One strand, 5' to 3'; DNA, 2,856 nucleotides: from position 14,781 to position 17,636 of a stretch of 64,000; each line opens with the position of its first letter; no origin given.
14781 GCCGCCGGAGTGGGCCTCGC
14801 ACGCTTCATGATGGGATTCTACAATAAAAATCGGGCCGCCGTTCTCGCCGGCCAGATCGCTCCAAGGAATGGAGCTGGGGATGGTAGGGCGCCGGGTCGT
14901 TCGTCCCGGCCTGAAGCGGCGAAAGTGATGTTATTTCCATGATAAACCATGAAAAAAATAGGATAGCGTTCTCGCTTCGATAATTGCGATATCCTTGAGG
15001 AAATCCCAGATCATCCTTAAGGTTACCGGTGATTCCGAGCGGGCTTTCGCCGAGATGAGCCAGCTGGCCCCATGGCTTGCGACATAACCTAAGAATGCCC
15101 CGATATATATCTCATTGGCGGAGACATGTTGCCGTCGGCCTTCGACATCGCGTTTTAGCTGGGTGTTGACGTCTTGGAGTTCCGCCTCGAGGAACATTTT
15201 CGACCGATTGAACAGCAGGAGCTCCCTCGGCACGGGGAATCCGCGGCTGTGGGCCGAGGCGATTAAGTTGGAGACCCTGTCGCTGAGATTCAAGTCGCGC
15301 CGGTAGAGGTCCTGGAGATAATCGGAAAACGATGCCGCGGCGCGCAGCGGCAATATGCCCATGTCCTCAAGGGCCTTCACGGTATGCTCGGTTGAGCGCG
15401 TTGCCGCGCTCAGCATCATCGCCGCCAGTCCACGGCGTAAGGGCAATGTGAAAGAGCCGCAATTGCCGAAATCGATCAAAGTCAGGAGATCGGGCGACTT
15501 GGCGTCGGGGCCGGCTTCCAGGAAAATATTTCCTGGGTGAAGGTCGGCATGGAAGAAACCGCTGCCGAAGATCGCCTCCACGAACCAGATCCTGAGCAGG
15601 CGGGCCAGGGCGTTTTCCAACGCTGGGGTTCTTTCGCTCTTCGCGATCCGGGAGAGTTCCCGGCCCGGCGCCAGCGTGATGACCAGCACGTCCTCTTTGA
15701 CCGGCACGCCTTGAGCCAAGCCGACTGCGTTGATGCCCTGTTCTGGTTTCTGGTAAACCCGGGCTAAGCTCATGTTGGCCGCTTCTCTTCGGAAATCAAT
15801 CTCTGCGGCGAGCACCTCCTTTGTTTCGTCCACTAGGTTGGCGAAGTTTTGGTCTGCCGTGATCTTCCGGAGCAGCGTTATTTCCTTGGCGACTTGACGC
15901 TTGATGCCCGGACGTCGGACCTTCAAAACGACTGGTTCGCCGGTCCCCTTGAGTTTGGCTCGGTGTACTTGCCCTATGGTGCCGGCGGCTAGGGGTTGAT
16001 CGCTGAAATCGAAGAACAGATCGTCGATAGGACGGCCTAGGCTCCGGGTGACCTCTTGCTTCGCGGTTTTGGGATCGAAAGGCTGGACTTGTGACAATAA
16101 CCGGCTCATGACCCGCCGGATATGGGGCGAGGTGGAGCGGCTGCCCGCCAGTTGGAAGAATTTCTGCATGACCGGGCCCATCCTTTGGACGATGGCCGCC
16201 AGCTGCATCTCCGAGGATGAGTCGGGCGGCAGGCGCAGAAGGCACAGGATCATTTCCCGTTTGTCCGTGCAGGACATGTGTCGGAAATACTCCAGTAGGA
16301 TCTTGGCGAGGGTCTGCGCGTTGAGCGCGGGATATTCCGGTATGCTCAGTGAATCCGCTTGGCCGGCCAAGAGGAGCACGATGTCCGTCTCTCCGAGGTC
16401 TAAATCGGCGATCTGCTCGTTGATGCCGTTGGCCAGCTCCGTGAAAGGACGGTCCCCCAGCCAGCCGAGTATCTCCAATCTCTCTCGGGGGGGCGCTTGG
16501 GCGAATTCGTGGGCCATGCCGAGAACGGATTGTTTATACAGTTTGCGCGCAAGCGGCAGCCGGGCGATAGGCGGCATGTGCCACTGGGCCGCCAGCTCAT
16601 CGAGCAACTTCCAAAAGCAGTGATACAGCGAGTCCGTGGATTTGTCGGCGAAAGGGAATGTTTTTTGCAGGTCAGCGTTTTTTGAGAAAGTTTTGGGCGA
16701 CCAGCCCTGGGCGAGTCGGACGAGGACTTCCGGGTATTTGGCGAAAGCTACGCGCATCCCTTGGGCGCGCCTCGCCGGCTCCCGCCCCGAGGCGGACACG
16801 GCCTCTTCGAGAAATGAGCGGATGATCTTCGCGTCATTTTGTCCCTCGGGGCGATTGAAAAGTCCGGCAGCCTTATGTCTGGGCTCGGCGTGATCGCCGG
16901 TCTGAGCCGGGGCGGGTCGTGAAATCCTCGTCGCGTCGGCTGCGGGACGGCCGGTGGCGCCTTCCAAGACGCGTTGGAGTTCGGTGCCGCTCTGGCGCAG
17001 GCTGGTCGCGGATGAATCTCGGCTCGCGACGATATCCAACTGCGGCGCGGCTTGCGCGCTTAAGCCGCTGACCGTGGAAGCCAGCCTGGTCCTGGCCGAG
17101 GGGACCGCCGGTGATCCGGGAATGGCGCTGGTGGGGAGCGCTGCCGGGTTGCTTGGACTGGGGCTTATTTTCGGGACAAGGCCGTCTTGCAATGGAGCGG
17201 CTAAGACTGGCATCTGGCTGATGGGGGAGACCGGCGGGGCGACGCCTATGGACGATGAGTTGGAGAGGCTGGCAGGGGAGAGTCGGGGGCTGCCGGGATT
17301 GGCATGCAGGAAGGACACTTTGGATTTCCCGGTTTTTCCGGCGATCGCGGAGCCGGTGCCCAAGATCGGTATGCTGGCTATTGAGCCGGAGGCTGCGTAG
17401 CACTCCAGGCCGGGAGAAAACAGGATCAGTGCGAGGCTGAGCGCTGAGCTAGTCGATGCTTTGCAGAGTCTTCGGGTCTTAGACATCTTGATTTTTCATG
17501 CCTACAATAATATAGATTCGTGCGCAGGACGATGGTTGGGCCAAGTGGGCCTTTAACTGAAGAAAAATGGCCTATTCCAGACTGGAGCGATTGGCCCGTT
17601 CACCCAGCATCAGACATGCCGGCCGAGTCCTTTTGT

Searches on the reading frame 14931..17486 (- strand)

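Call 23: search_protein_families(library=pfam, proteins=[window:14931-17486:-], max_evalue=0.0001)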
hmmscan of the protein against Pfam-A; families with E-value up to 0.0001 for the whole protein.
window:14931-17486:- (851 aa): 1 family
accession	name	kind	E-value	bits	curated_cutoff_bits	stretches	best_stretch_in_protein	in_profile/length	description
PF03109.22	ABC1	-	5e-44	150.7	22.9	1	463-704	2-242/244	ABC1 atypical kinase-like domain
